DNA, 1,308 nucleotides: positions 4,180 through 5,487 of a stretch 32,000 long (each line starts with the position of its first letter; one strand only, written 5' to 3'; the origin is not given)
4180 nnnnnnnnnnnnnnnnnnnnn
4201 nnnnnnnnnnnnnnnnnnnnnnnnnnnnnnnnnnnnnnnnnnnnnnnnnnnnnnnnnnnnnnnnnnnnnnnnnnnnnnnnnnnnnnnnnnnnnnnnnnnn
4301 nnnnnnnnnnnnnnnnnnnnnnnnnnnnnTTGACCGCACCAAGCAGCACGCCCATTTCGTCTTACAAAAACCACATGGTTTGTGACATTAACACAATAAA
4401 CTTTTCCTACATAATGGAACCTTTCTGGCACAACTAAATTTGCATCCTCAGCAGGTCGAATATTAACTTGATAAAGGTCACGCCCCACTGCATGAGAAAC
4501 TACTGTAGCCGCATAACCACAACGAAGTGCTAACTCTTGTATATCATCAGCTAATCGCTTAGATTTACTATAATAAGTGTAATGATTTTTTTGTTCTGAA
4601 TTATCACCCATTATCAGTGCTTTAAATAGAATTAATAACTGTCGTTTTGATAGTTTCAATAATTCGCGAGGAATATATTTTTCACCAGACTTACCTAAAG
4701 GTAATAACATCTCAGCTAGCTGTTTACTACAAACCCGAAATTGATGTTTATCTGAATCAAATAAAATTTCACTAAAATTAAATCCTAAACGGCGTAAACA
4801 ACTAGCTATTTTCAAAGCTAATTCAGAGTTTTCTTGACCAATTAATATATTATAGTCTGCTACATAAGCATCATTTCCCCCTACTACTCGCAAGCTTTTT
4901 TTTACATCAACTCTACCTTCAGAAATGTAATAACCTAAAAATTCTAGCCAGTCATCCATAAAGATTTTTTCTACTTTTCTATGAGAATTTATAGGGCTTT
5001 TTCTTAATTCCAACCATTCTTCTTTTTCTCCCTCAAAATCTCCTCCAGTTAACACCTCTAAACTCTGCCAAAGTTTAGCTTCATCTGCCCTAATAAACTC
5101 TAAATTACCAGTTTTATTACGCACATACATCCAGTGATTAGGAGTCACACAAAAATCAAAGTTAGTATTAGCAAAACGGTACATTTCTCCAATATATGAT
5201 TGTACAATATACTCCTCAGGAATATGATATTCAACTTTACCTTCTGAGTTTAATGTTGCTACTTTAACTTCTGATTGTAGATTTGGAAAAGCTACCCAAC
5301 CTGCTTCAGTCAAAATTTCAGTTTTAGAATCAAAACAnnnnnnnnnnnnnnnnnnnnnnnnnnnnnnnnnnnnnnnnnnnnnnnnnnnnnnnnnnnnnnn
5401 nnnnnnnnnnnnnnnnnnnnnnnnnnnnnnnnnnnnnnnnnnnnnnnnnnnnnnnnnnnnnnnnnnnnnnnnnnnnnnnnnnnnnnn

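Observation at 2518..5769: One sugar-nucleotide gene carries two large inteins separated by a 31-residue extein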

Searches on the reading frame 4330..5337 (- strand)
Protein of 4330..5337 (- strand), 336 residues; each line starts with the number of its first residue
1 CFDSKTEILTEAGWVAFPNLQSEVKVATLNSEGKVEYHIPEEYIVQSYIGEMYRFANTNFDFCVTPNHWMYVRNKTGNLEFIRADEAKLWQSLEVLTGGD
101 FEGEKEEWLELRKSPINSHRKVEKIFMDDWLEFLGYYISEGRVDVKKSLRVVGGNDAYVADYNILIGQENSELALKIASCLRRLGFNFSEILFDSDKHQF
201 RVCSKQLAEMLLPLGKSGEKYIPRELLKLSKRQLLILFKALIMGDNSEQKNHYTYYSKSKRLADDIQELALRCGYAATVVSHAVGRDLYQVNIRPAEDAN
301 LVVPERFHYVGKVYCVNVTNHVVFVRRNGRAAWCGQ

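Call 5: search_protein_families(library=pfam, proteins=[window:4330-5337:-], max_evalue=1)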
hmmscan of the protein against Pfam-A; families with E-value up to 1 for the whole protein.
seq(336 aa): 1 family
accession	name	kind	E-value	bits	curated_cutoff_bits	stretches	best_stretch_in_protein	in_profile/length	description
PF14528.11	LAGLIDADG_3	-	1.3e-08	35.4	22.5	2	243-298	12-73/82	LAGLIDADG-like domain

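Call 6: search_protein_families(library=ncbifam, proteins=[window:4330-5337:-], max_evalue=1)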
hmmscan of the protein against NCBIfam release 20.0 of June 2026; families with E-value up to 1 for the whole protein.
seq(336 aa): 4 families
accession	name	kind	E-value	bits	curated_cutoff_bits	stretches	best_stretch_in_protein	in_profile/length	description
NF005852.0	PRK07773.1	equivalog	1.9e-06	26.5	780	1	208-303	586-691/886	replicative DNA helicase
NF038098.1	GyrA_w_intein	exception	0.0055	14.6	1850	1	206-302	310-407/1232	intein-containing DNA gyrase subunit A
NF011491.0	PRK14898.1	equivalog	0.0072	14.4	783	1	155-274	254-379/860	DNA-directed RNA polymerase subunit A''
NF011302.0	PRK14714.1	equivalog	0.051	11.1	1791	1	17-102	974-1059/1350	DNA-directed DNA polymerase II large subunit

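Call 11: find_homologous_proteins(query=window:4330-5337:-)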
Query seq(336 aa) (336 aa): 152 proteins with E <= 0.001 among 2158 candidates; the best 120 are listed.
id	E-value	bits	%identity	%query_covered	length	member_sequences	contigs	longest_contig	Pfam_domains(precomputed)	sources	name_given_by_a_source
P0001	7.9e-142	490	64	100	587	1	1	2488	PF16363.12,PF02719.22,PF01073.26,PF07993.19,PF14528.12,PF01370.28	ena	-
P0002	6.4e-138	477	63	100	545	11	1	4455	PF16363.12,PF02719.22,PF01073.26,PF07993.19,PF14528.12,PF01370.28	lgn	-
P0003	8.8e-109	382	66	79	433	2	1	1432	PF16363.12,PF14528.12,PF01370.28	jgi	jgi:UDP-glucuronate decarboxylase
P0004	1.0e-108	381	58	91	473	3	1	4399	PF16363.12,PF14528.12,PF01370.28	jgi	jgi:UDP-glucuronate decarboxylase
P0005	4.1e-104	366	60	85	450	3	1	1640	PF16363.12,PF14528.12,PF01370.28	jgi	jgi:UDP-glucuronate decarboxylase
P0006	1.1e-102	361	56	91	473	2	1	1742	PF16363.12,PF14528.12,PF01370.28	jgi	jgi:UDP-glucuronate decarboxylase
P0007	1.8e-100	354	59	84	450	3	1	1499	PF16363.12,PF14528.12,PF01370.28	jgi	jgi:UDP-glucuronate decarboxylase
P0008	1.8e-93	331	63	73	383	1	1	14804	PF16363.12,PF02719.22,PF01073.26,PF07993.19,PF01370.28,PF13403.12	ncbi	ncbi:MAG: GDP-mannose 4,6-dehydratase [Spirulina sp.]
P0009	7.8e-93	329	46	99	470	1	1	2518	PF16363.12,PF07993.19,PF01370.28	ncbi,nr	ncbi:MAG: rfbB, partial [Deltaproteobacteria bacterium]|nr:rfbB [Deltaproteobacteria bacterium]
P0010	3.1e-90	321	48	100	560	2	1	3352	PF16363.12,PF14528.12,PF01370.28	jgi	jgi:UDP-glucuronate decarboxylase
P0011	5.5e-90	320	72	62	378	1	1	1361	PF16363.12,PF14528.12,PF01370.28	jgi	jgi:UDP-glucuronate decarboxylase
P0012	3.2e-88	314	71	62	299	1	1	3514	PF16363.12,PF14528.12,PF01370.28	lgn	-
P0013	9.5e-88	312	70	62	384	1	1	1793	PF16363.12,PF14528.12,PF01370.28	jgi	jgi:UDP-glucuronate decarboxylase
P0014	4.0e-87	310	69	62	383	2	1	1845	PF16363.12,PF14528.12,PF01370.28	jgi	jgi:UDP-glucuronate decarboxylase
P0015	1.9e-79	285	52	85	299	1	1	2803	PF14528.12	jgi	jgi:UDP-glucuronate decarboxylase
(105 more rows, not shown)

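Call 21: search_solved_structures(query=window:4330-5337:-, max_evalue=1, show_alignments=2)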
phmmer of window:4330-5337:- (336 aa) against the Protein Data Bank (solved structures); distinct sequences matched with E-value up to 1: 3.
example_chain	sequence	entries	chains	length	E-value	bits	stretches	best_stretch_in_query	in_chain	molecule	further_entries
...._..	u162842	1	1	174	0.74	11.9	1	246-329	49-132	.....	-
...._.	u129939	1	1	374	0.77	11.9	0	107-154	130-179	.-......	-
2lwy_A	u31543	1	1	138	0.82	11.8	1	2-117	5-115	BACTERIAL INTEIN-LIKE DOMAIN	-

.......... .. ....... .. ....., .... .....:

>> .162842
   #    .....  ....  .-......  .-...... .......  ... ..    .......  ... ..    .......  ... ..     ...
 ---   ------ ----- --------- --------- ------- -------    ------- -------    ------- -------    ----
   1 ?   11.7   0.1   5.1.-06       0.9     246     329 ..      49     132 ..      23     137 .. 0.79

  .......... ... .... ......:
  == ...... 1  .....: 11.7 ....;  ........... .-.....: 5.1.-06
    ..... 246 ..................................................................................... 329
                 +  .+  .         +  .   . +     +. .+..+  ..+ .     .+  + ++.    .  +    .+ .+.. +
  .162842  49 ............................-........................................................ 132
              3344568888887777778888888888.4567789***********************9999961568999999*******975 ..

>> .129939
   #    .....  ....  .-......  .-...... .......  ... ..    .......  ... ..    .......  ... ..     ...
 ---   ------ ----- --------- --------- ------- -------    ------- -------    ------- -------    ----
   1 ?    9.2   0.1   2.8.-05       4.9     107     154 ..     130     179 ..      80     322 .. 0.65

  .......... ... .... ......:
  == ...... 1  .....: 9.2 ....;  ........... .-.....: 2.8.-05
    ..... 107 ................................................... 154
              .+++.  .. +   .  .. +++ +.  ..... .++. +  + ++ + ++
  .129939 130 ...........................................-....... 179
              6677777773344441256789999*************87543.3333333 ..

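Call 22: search_solved_structures(query=A1, max_evalue=0.1, show_alignments=2)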
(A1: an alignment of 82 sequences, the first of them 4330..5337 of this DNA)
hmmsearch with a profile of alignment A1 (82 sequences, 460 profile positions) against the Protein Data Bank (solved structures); distinct sequences matched with E-value up to 0.1: 31.
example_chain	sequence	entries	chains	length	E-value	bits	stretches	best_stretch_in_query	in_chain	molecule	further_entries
2cw7_A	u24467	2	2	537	5.5e-22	81.1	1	168-343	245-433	Endonuclease PI-PkoII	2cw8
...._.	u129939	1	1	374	1.5e-19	73.1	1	102-351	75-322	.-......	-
7qss_A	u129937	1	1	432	1.6e-19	73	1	102-357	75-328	V-type ATP synthase alpha chain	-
6zgq_A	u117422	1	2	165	8.1e-11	44.3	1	55-146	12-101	AceL NrdHF-1-1 Intein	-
7qst_A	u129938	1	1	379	5.9e-09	38.2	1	110-345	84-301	V-type ATP synthase subunit A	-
1dq3_A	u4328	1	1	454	2.7e-06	29.4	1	175-325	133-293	ENDONUCLEASE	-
1dfa_A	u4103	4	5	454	2.3e-05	26.3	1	253-340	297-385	PI-SCEI ENDONUCLEASE | ENDONUCLEASE PI-SCEI | PI-SCEI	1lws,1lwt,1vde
1um2_A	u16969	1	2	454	2.6e-05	26.1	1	253-340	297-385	ENDONUCLEASE PI-SCEI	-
1ef0_A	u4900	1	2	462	2.7e-05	26.1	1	253-340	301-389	PI-SCEI ENDONUCLEASE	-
1jva_A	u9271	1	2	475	3e-05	25.9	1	253-340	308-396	VMA1-DERIVED HOMING ENDONUCLEASE X10SSS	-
2dch_X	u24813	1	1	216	5.1e-05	25.2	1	179-318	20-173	putative homing endonuclease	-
9cop_A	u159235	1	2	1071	0.00016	23.5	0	253-340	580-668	V-type proton ATPase catalytic subunit A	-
2jmz_A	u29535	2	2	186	0.0003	22.6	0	85-129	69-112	Hypothetical protein MJ0781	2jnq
5akm_A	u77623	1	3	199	0.00034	22.4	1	186-250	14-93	HOMING ENDONUCLEASE I-DMOI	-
1b24_A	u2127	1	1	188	0.0011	20.8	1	186-250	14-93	Homing endonuclease I-DmoI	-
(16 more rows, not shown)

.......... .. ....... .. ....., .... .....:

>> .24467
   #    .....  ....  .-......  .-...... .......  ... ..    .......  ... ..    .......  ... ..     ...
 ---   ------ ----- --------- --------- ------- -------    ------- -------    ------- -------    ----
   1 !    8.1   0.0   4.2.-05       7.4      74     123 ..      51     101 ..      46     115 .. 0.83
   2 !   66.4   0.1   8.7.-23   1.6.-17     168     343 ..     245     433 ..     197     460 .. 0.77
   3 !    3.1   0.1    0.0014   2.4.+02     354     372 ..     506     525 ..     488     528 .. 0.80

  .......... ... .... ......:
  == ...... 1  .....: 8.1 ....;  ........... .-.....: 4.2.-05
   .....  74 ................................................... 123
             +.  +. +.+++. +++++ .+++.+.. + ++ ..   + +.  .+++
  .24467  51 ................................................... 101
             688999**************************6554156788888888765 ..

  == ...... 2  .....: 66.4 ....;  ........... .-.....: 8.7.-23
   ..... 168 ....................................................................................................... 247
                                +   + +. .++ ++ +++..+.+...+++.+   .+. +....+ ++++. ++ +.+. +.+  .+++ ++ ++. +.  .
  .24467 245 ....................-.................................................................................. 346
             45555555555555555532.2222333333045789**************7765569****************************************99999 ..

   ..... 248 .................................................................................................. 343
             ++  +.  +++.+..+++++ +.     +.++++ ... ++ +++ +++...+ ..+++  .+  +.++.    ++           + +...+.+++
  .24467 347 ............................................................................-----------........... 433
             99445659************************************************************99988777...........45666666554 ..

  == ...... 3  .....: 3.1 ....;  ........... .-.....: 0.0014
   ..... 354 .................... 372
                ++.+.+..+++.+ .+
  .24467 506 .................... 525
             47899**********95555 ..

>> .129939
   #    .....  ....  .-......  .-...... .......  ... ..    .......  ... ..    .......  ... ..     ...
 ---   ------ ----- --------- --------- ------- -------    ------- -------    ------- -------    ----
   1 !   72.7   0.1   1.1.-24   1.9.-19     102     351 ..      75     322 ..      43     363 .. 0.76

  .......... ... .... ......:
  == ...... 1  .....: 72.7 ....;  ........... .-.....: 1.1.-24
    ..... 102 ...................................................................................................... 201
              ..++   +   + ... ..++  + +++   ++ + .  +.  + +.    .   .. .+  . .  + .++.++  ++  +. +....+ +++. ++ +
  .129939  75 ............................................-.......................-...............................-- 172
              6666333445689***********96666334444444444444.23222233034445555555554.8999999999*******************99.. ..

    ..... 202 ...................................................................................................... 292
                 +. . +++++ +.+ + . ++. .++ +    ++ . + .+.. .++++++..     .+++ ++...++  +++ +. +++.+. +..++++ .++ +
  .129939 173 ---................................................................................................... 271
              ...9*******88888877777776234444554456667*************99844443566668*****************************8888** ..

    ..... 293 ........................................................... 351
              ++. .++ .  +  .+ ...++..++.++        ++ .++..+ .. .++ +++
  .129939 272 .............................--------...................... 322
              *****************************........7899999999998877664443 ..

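Call 32: predict_structure(alignment_id=A1)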
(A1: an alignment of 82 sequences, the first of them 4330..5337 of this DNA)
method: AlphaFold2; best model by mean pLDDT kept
length: 336 residues; sequences in the alignment: 82
mean_pLDDT: 95.1   pTM: 0.92
mean pLDDT of the five models: 95.1, 95.1, 95.0, 94.8, 94.7
residues with pLDDT >= 90: 306; 70-90: 21; 50-70: 9; < 50: 0
segments of 3 or more residues with pLDDT < 50: none
pLDDT, mean of each block of 10 residues (from residue 1): 98 98 98 98 98 98 98 97 93 97 98 83 95 98 96 94 95 95 95 70 95 97 98 98 93 96 98 98 84 98 98 98 98 97
secondary structure, 60 per line:
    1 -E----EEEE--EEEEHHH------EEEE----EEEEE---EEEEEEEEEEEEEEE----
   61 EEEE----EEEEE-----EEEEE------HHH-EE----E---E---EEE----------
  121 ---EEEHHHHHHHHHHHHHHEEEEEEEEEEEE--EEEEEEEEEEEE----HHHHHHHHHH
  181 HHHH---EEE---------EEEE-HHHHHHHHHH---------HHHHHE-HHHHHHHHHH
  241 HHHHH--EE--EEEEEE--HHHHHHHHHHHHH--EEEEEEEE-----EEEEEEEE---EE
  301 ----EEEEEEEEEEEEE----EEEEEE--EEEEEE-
elements in order: E7-10 E13-16 E26-29 E34-38 E42-56 E61-64 E69-73 E79-83 E108-110 E124-126 H127-140 E141-152 E155-166 H171-184 E188-190 E200-203 H205-214 H224-228 H231-245 E252-257 H260-272 E275-282 E288-295 E305-317 E322-327 E330-335

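Call 36: fold_search(model_id=the predicted structure, library=pdb)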
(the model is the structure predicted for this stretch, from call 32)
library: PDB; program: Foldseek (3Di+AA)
matches with E <= 10: 820; with E <= 0.001: 56
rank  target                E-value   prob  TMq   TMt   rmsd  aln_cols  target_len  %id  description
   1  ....                  4.5e-16  1.00  0.66  0.61   5.8       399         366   18  Crystal structure of homing endonuclease-associated TliVMA intein (C1A, d333-339) (released 2022-03-30)
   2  7qst                  7.0e-15  1.00  0.66  0.62   6.3       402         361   17  Crystal structure of homing endonuclease-associated PhoVMA intein (C1A) (released 2022-03-30)
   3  7qss                  2.0e-14  1.00  0.68  0.54   5.9       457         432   16  Crystal structure of homing endonuclease-associated TliVMA intein (C1A) (released 2022-03-30)
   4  2cw7                  9.8e-14  1.00  0.64  0.43   9.7       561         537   11  Crystal structure of intein homing endonuclease II (released 2006-04-18)
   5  1vde_A                2.3e-11  1.00  0.56  0.46   9.1       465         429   12  PI-SCEI, A HOMING ENDONUCLEASE WITH PROTEIN SPLICING ACTIVITY (released 1998-04-08)
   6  1vde_B                9.5e-11  1.00  0.55  0.45   9.2       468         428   11  PI-SCEI, A HOMING ENDONUCLEASE WITH PROTEIN SPLICING ACTIVITY (released 1998-04-08)
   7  1dq3                  1.5e-10  1.00  0.66  0.51   8.3       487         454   13  CRYSTAL STRUCTURE OF AN ARCHAEAL INTEIN-ENCODED HOMING ENDONUCLEASE PI-PFUI (released 2000-07-05)
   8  1jva_A                3.2e-10  1.00  0.57  0.47   8.2       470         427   10  CRYSTAL STRUCTURE OF THE VMA1-DERIVED ENDONUCLEASE BEARING THE N AND C EXTEIN PROPEPTIDES (released 2002-08-29)
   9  1jva_B                6.2e-10  1.00  0.60  0.49   7.3       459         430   11  CRYSTAL STRUCTURE OF THE VMA1-DERIVED ENDONUCLEASE BEARING THE N AND C EXTEIN PROPEPTIDES (released 2002-08-29)
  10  1um2_A                1.6e-09  1.00  0.59  0.50   8.5       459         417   10  Crystal Structure of the Vma1-Derived Endonuclease with the Ligated Extein Segment (released 2004-09-22)
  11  1dfa                  3.8e-09  1.00  0.54  0.46   9.6       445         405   11  CRYSTAL STRUCTURE OF PI-SCEI IN C2 SPACE GROUP (released 1999-12-08)
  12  1ef0_B                1.1e-08  1.00  0.57  0.50   8.8       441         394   11  CRYSTAL STRUCTURE OF PI-SCEI MINIPRECURSOR (released 2000-06-07)
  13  1um2_B                2.3e-08  1.00  0.59  0.49   7.6       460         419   12  Crystal Structure of the Vma1-Derived Endonuclease with the Ligated Extein Segment (released 2004-09-22)
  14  2vs7_G                4.8e-07  1.00  0.38  0.67   4.0       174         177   16  The crystal structure of I-DmoI in complex with DNA and Ca (released 2008-11-11)
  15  4un7_G                4.8e-07  1.00  0.38  0.67   4.0       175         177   18  THE CRYSTAL STRUCTURE OF I-DMOI IN COMPLEX WITH ITS TARGET DNA BEFORE INCUBATION IN 5MM MN (STATE 1) (released 2014-12-03)
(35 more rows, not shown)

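Call 66: find_related_loci(query=A1, collection=viral_contigs, flank=2500)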
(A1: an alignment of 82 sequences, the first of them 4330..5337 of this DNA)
Query A1 (336 aa) in viral_contigs; peptide patterns used: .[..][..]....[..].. (x = any residue, [..] = any of these).
600 stretches matched a pattern (row limit reached: there are more); 571 encode a relative of the query (tblastn E <= 1e-3); the best 80 are kept; 80 distinct loci.
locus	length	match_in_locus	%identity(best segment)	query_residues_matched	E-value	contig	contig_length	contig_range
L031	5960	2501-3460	43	1-335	1e-85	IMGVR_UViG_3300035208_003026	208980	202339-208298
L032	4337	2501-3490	36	1-335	4e-60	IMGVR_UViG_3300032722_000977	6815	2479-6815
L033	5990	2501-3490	36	1-335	4e-60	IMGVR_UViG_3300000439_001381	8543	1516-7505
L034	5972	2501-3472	36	1-335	8e-60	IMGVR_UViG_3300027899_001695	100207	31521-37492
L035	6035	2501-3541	36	1-335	5e-58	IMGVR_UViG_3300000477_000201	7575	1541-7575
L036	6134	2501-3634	35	1-335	3e-57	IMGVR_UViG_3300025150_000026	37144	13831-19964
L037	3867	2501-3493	37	1-335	4e-56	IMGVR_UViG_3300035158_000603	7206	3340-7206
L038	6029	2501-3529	37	1-336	4e-55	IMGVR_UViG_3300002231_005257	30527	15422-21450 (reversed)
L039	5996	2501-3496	35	1-335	2e-55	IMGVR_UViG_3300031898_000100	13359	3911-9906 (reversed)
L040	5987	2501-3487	37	1-336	6e-55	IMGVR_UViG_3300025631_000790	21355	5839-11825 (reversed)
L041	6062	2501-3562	37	1-335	4e-54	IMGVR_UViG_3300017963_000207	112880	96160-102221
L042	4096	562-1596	34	1-336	2e-54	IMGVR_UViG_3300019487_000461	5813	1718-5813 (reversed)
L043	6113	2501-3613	32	1-335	9e-54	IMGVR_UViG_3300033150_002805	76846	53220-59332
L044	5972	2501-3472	33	1-335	3e-53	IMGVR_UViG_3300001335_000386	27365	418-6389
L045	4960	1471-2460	36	1-335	3e-52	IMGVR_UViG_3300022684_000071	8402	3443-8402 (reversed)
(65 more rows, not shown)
